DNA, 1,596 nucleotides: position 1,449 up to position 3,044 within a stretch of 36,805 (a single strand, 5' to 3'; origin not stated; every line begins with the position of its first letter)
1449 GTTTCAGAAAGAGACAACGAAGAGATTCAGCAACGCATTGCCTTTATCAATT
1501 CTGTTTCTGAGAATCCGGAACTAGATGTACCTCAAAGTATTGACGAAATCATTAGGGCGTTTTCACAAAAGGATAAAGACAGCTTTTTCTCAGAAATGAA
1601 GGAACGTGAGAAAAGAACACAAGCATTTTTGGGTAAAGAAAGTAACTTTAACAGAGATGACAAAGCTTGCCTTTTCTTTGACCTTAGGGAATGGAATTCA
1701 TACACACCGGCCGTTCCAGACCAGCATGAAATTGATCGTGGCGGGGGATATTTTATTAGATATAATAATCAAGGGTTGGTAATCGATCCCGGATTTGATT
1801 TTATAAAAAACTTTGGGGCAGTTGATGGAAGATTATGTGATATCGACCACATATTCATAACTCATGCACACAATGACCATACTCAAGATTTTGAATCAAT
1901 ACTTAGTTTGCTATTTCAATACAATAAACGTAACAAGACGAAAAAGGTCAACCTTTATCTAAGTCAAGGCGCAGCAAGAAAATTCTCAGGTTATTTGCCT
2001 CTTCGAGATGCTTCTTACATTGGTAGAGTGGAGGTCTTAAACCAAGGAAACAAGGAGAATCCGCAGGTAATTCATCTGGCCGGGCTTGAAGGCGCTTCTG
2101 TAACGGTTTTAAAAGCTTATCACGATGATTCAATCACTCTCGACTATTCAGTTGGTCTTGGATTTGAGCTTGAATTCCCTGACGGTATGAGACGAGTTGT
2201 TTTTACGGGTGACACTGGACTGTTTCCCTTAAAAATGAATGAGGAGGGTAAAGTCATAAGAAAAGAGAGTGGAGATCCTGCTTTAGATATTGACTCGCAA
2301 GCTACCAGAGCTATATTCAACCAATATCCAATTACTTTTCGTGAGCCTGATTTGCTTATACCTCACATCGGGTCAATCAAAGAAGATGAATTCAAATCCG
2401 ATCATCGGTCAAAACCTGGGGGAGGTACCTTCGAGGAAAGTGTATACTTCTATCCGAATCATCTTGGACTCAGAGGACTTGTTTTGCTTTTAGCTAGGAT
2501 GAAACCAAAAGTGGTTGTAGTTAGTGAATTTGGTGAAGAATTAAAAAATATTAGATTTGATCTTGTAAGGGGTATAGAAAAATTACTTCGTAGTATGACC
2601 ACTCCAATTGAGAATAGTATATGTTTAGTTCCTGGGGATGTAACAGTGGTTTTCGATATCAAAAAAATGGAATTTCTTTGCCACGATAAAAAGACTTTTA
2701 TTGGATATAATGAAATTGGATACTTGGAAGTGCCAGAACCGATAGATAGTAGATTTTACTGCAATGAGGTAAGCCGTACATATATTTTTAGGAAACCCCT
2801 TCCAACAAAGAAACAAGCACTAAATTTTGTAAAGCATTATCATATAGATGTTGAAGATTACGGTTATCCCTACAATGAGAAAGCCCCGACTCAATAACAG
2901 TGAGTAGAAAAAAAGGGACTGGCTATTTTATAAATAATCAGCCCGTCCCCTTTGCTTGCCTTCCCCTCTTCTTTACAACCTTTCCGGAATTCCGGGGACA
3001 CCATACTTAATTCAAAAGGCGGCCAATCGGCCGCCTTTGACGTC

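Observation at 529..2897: AT-rich, horizontally acquired TPR plus metallo-beta-lactamase-fold gene with its own promoter, inserted next to acnB: a candidate single-gene defence or effector module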

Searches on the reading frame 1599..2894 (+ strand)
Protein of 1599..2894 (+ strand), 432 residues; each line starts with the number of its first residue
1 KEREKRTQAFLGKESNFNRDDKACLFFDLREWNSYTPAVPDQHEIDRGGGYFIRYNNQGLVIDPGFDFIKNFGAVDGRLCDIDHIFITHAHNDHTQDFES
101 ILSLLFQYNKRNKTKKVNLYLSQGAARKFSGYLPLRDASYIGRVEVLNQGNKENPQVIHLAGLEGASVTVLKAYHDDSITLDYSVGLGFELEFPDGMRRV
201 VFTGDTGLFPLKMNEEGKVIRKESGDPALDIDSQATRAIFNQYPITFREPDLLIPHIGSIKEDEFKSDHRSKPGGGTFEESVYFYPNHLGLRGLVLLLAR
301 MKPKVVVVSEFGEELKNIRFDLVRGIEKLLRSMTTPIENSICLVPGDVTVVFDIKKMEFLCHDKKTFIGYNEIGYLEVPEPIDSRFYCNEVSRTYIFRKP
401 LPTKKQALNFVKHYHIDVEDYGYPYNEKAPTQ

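Call 31: search_solved_structures(query=A2, max_evalue=1, show_alignments=4)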
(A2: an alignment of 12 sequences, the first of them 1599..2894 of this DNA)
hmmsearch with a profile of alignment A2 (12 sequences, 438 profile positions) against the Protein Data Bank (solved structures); distinct sequences matched with E-value up to 1: 33.
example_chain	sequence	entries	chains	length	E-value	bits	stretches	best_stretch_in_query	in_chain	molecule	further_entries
8gyg_A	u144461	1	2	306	2.7e-12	49.5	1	92-257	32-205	Arysulfatase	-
7t28_A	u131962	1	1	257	6.2e-05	25.3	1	93-246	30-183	Putative metal-dependent hydrolase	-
2p4z_A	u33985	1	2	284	0.00042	22.6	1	92-141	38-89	Metal-dependent hydrolases of the beta-lactamase superfamily II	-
5wcm_A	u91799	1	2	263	0.00045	22.5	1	109-140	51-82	Blr6230 protein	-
2gmn_A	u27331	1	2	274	0.00047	22.4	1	109-140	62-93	Metallo-beta-lactamase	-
3lvz_A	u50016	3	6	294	0.00052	22.3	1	109-140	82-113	Blr6230 protein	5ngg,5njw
7e3v_A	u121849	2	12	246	0.0011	21.1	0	93-137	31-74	UPF0173 metal-dependent hydrolase C7P97_11315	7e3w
7u2s_A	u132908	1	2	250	0.0044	19.2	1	98-148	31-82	Apyc1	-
7u2r_A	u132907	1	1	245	0.006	18.8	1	99-140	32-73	Apyc1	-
4zo2_A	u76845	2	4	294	0.013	17.6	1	108-134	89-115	Acylhomoserine lactonase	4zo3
8zxg_A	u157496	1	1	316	0.017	17.2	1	113-135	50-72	Paraoxonase from Bacillus sp. strain S3wahi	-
1ztc_A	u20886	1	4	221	0.031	16.4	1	91-136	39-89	hypothetical protein TM0894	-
6etb_A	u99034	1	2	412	0.031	16.4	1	106-141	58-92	Anaerobic nitric oxide reductase flavorubredoxin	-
7r1j_A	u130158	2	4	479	0.039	16.1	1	106-141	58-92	Anaerobic nitric oxide reductase flavorubredoxin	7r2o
4d02_A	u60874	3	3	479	0.039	16.1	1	106-141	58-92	ANAEROBIC NITRIC OXIDE REDUCTASE FLAVORUBREDOXIN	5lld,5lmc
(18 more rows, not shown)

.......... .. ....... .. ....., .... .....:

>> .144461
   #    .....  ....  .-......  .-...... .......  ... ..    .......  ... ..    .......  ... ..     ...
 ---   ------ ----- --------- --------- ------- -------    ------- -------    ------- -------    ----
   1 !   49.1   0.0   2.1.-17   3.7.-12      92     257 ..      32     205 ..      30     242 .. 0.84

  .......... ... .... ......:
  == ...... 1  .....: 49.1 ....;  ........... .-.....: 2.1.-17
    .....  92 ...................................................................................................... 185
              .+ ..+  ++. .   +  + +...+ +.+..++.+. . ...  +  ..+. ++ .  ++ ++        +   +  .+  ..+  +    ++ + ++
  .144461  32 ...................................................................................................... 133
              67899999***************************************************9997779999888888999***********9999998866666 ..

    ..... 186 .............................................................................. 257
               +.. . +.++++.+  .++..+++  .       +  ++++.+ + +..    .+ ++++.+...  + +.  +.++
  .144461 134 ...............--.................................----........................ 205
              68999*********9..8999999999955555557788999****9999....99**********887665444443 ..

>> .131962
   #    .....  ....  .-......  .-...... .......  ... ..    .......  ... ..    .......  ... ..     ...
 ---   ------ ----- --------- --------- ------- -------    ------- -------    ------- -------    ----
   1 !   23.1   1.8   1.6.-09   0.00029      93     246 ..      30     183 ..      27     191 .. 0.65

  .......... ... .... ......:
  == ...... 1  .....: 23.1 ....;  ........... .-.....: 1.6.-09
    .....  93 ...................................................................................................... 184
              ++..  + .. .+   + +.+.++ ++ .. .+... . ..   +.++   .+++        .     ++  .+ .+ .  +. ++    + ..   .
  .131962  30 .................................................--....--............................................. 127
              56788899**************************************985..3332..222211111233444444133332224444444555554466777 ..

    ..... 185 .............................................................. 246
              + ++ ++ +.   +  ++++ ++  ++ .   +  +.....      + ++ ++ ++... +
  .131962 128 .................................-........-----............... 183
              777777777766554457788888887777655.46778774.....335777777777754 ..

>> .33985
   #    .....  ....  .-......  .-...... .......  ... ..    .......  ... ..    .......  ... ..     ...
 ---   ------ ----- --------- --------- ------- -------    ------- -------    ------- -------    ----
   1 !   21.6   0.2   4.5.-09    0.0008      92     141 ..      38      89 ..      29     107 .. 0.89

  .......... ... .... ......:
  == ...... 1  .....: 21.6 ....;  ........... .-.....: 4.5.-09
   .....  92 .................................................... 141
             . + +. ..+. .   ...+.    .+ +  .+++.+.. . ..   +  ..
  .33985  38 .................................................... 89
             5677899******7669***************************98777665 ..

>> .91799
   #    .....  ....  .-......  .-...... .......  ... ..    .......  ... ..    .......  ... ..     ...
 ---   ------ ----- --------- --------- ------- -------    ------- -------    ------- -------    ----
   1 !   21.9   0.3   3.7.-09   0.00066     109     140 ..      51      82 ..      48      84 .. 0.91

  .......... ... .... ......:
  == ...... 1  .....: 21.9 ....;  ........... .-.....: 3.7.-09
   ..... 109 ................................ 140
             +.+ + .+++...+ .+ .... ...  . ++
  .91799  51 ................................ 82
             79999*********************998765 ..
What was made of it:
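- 1629..2894 (+): ElaC/RNase Z-like metallo-beta-lactamase-fold phosphodiesterase module (aa 345-766). The module profile hits 8gyg at E=2.7e-12 and Apyc1 7t28 at E=6e-5 (call 31).
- The module profile hits phage Bsp38 Apyc1 at E=6e-5 (call 31).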

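Call 32: find_related_loci(query=A2, collection=viral_contigs, flank=8000)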
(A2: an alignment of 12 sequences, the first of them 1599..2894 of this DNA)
Query A2 (432 aa) in viral_contigs; peptide patterns used: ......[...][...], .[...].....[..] (x = any residue, [..] = any of these).
17 stretches matched a pattern; 2 encode a relative of the query (tblastn E <= 1e-3); 2 distinct loci.
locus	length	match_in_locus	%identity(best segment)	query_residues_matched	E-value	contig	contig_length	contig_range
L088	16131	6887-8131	43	6-414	2e-86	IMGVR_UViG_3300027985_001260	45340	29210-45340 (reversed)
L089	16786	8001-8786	31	26-319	3e-36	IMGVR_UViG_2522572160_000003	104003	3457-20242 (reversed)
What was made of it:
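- Tried and rejected: IMG/VR gave 2 loci in 2.9 million contigs (call 32).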

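Call 37: find_related_loci(query=A2, collection=metagenome_contigs, flank=10000)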
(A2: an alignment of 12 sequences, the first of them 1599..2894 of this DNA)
Query A2 (432 aa) in metagenome_contigs; peptide patterns used: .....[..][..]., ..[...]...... (x = any residue, [..] = any of these).
482 stretches matched a pattern; 333 encode a relative of the query (tblastn E <= 1e-3); the best 80 are kept; 80 distinct loci.
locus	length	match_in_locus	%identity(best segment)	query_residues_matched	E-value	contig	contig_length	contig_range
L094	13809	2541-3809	57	6-425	2e-168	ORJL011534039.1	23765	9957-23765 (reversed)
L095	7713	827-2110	58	1-428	5e-164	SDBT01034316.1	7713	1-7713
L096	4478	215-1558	41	3-417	3e-106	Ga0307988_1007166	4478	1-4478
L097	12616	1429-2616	44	1-400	2e-98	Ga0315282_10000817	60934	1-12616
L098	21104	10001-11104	46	1-367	3e-97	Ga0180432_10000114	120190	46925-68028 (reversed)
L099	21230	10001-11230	42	5-431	8e-97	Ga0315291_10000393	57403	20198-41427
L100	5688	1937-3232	40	3-425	1e-95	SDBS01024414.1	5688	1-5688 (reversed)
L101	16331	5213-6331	45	6-382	6e-92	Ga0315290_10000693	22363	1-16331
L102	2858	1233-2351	44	4-385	5e-94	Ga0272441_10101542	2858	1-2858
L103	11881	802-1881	42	5-367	9e-91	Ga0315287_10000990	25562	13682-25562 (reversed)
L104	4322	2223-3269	45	1-362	2e-91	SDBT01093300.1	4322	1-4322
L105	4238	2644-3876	40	4-430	3e-90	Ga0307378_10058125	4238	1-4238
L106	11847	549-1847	40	2-431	2e-89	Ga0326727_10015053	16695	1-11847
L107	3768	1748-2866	42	4-363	5e-87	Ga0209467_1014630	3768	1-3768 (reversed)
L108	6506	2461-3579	44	7-367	7e-86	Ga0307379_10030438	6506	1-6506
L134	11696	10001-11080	36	2-377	5e-69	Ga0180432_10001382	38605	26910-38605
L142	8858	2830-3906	37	26-390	1e-60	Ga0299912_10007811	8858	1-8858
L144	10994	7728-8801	35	25-403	8e-58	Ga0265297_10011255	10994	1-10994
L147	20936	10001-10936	36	29-373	6e-56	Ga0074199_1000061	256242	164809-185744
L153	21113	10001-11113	34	1-377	3e-53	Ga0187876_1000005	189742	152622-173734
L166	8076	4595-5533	34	29-382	3e-50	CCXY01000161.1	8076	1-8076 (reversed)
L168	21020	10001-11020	32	2-382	1e-49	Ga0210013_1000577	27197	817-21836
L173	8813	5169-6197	34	26-373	2e-49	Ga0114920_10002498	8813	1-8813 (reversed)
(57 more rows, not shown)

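Call 42: search_protein_families(library=pfam, proteins=[L147:3293-5602:+, L147:5630-7204:+, L147:7159-8721:+, L147:8780-9796:+], max_evalue=0.01)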
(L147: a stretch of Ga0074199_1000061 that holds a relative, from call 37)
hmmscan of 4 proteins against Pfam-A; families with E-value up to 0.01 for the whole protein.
L147:3293-5602:+ (770 aa): 1 family
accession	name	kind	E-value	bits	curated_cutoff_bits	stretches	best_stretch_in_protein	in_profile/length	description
PF14072.11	DndB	-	2.8e-13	50.1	29.1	1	226-389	1-160/338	DNA-sulfur modification-associated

L147:5630-7204:+ (525 aa): 2 families
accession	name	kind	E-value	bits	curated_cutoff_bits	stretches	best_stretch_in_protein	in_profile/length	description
PF04055.27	Radical_SAM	-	0.0015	19.1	29.5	1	179-259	3-88/166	Radical SAM superfamily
PF02310.24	B12-binding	-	0.0084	16.4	32.1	0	37-132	12-104/121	B12 binding domain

L147:7159-8721:+ (521 aa): 1 family
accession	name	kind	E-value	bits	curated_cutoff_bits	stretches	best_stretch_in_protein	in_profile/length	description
PF13589.12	HATPase_c_3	-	2.6e-08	34.4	25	1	44-172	9-131/137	Histidine kinase-, DNA gyrase B-, and HSP90-like ATPase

L147:8780-9796:+ (339 aa): 1 family
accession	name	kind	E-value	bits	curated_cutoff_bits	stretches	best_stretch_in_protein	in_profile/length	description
PF14072.11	DndB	-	8.9e-15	55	29.1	1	5-258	1-240/338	DNA-sulfur modification-associated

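Call 43: search_protein_families(library=padloc, proteins=[L147:3293-5602:+, L147:5630-7204:+, L147:7159-8721:+], max_evalue=0.01)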
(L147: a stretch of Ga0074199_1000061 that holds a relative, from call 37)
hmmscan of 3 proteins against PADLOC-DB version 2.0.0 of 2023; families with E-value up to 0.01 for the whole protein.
L147:3293-5602:+ (770 aa): 4 families
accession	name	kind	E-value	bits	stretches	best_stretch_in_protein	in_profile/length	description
PDLC02811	DpdB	-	1.6e-20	71.2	1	227-513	8-275/370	DpdB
PDLC04591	PDC-M34B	-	1.1e-06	26.6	1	639-757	62-181/185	-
PDLC04592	PDC-M34B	-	1.7e-06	25.9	1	629-746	59-175/192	-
PDLC01890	CARF4--CARF_PDDEXK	-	0.00088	16.8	1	30-125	192-292/366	-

L147:5630-7204:+ (525 aa): 0 families

L147:7159-8721:+ (521 aa): 0 families

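Call 53: search_protein_representatives(alignment_id=A2)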
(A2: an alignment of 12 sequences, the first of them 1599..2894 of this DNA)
Query: 12 sequences, 438 profile positions. Proteins with E-value up to 0.001 (for the whole library): 2231; up to 1e-10: 1847; up to 1e-30: 1192. The best 150 are listed.
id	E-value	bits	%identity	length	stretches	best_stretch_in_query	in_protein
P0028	8.5e-158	542.3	-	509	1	17-436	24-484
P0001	8.7e-156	535.7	-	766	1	12-433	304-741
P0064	5.3e-145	500.1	-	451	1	42-435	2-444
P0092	2.1e-144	498.1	-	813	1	12-432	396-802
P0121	3.9e-143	494.0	-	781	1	21-416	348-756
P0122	6.6e-143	493.2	-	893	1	10-417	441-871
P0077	7.9e-142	489.7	-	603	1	7-432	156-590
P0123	2.2e-141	488.2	-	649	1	19-429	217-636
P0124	2.6e-141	488.0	-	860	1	17-432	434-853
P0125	3.5e-141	487.5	-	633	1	21-418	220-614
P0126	1.7e-139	482.0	-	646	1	10-425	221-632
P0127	3.0e-139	481.1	-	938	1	21-433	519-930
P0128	1.8e-138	478.6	-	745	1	12-422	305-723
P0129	2.2e-138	478.3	-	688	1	17-424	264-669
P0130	4.3e-138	477.3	-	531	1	12-424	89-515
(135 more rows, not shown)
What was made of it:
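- On Uncharacterised '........' TPR-MBL family (no curated name): The profile search scores P0001 at E=8.7e-156 (call 53).
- Family: 1,192 50%-identity clusters at E<=1e-30 out of 1.84e9, mostly with 150-850-aa N-terminal extensions (call 53).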

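Call 58: search_protein_families(library=pfam, proteins=[L166:6020-7102:+, L168:11303-12385:+, L153:9875-12193:+, L142:2644-4935:+, L173:4989-7457:+, L144:7518-9365:+, L166:3335-5578:+, L153:12214-15579:+], max_evalue=0.001)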
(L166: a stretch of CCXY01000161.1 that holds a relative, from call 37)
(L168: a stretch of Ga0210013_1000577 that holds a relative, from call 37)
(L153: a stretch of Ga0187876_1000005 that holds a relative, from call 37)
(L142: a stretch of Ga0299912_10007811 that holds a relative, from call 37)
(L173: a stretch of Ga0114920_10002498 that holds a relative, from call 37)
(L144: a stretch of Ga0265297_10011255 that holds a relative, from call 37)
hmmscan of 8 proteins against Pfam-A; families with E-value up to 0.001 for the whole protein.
L166:6020-7102:+ (361 aa): 1 family
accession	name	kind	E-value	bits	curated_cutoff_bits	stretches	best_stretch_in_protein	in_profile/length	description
PF01959.21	DHQS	-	1.1e-123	413.1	22.2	1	3-361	1-344/344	3-dehydroquinate synthase II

L168:11303-12385:+ (361 aa): 1 family
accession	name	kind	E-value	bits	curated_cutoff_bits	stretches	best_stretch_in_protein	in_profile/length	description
PF01959.21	DHQS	-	3.3e-121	404.8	22.2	1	3-361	1-344/344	3-dehydroquinate synthase II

L153:9875-12193:+ (773 aa): 2 families
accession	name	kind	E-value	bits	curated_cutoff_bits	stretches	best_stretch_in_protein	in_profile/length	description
PF00753.33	Lactamase_B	-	8e-11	42.7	22.7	1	117-278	14-161/196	Metallo-beta-lactamase superfamily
PF12706.13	Lactamase_B_2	-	3.3e-10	40.3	27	1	122-339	4-188/200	Beta-lactamase superfamily domain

L142:2644-4935:+ (764 aa): 2 families
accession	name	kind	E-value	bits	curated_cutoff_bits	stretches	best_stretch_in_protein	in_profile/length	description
PF12706.13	Lactamase_B_2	-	1.8e-09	38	27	1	113-336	4-192/200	Beta-lactamase superfamily domain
PF00753.33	Lactamase_B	-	3.3e-08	34.1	22.7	1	107-153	13-63/196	Metallo-beta-lactamase superfamily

L173:4989-7457:+ (823 aa): 2 families
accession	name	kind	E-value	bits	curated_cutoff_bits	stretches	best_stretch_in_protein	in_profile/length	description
PF12706.13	Lactamase_B_2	-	1.2e-10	41.8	27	1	111-264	4-147/200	Beta-lactamase superfamily domain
PF00753.33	Lactamase_B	-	4.2e-07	30.5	22.7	1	105-267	13-157/196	Metallo-beta-lactamase superfamily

L144:7518-9365:+ (616 aa): 2 families
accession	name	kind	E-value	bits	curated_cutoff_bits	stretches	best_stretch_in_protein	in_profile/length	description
PF00753.33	Lactamase_B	-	3e-07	31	22.7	1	117-282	14-161/196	Metallo-beta-lactamase superfamily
PF12706.13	Lactamase_B_2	-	1.7e-06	28.2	27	1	122-277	4-149/200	Beta-lactamase superfamily domain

L166:3335-5578:+ (748 aa): 11 families
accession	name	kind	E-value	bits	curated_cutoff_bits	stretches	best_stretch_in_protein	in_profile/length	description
PF13181.12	TPR_8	-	3.1e-11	42.9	25.7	1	279-309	3-33/34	Tetratricopeptide repeat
PF00515.34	TPR_1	-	1.1e-10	41.3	27.8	1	279-310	3-34/34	Tetratricopeptide repeat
PF12706.13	Lactamase_B_2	-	2.8e-10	40.6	27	1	453-657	4-196/200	Beta-lactamase superfamily domain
PF13431.12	TPR_17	-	8.3e-10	38.6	24.4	1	300-331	2-33/34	Tetratricopeptide repeat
PF07719.23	TPR_2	-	9e-10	38.4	27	1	279-309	3-33/34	Tetratricopeptide repeat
PF13414.12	TPR_11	-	4.7e-08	33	26.8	1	286-325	3-42/42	TPR repeat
PF00753.33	Lactamase_B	-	2.2e-06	28.2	22.7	1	448-490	14-60/196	Metallo-beta-lactamase superfamily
PF13424.12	TPR_12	-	1.7e-05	25.4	30.1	1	281-343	7-70/77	Tetratricopeptide repeat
PF13174.12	TPR_6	-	6.7e-05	23.7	26.3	0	280-305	3-28/33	Tetratricopeptide repeat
PF13374.12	TPR_10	-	0.00017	21.9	27.5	0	316-344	7-35/42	Tetratricopeptide repeat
PF14559.12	TPR_19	-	0.00051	20.8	25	0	290-332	4-46/68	Tetratricopeptide repeat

L153:12214-15579:+ (1122 aa): 0 families
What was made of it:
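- Tried and rejected: A recurrent +1 neighbour in four loci proved to be archaeal-type 3-dehydroquinate synthase II, which reflects local synteny of close relatives (call 58).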

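Call 59: search_protein_families(library=padloc, proteins=[L166:6020-7102:+, L168:11303-12385:+, L153:9875-12193:+, L142:2644-4935:+, L173:4989-7457:+, L094:1002-1463:+, L153:12214-15579:+], max_evalue=0.001)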
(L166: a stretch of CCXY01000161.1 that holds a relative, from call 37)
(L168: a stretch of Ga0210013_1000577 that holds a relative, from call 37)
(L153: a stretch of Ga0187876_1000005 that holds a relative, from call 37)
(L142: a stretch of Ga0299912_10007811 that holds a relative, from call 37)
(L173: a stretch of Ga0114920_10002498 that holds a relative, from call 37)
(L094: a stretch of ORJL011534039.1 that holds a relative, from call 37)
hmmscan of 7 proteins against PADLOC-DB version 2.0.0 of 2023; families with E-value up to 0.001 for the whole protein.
L166:6020-7102:+ (361 aa): 0 families

L168:11303-12385:+ (361 aa): 0 families

L153:9875-12193:+ (773 aa): 0 families

L142:2644-4935:+ (764 aa): 0 families

L173:4989-7457:+ (823 aa): 0 families

L094:1002-1463:+ (154 aa): 8 families
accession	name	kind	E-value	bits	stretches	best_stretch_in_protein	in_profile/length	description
PDLC04903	PDC-S09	-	1.1e-11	43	1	8-98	14-107/108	-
PDLC04902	PDC-S09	-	2.3e-07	29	1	20-67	21-68/97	-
PDLC04904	PDC-S09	-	1.6e-06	26.3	1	22-64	27-68/104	-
PDLC04368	PDC-M05A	-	6.1e-06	24.2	1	22-82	109-167/201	-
PDLC04907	PDC-S09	-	8.9e-06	23.8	1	19-56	26-63/114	-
PDLC04369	PDC-M05A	-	3.1e-05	21.7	1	13-51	96-134/201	-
PDLC04906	PDC-S09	-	0.00017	19.9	1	22-48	26-52/98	-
PDLC04778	PDC-M70A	-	0.00022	18.7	1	10-44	38-71/355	-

L153:12214-15579:+ (1122 aa): 6 families
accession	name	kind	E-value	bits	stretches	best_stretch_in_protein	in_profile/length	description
PDLC03967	TmtA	-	8e-74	247.6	2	9-574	8-569/1063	-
PDLC03972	TmtA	-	1.3e-11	41.3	1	18-113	19-113/1302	-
PDLC03965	TmtA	-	1e-09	35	1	42-113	32-100/1370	-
PDLC03968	TmtA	-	7.6e-09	31.8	1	45-115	80-146/1486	-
PDLC03966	TmtA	-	1.5e-08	31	1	20-113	23-123/1655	-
PDLC03964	TmtA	-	2.9e-07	26.9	0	289-402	296-405/1538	-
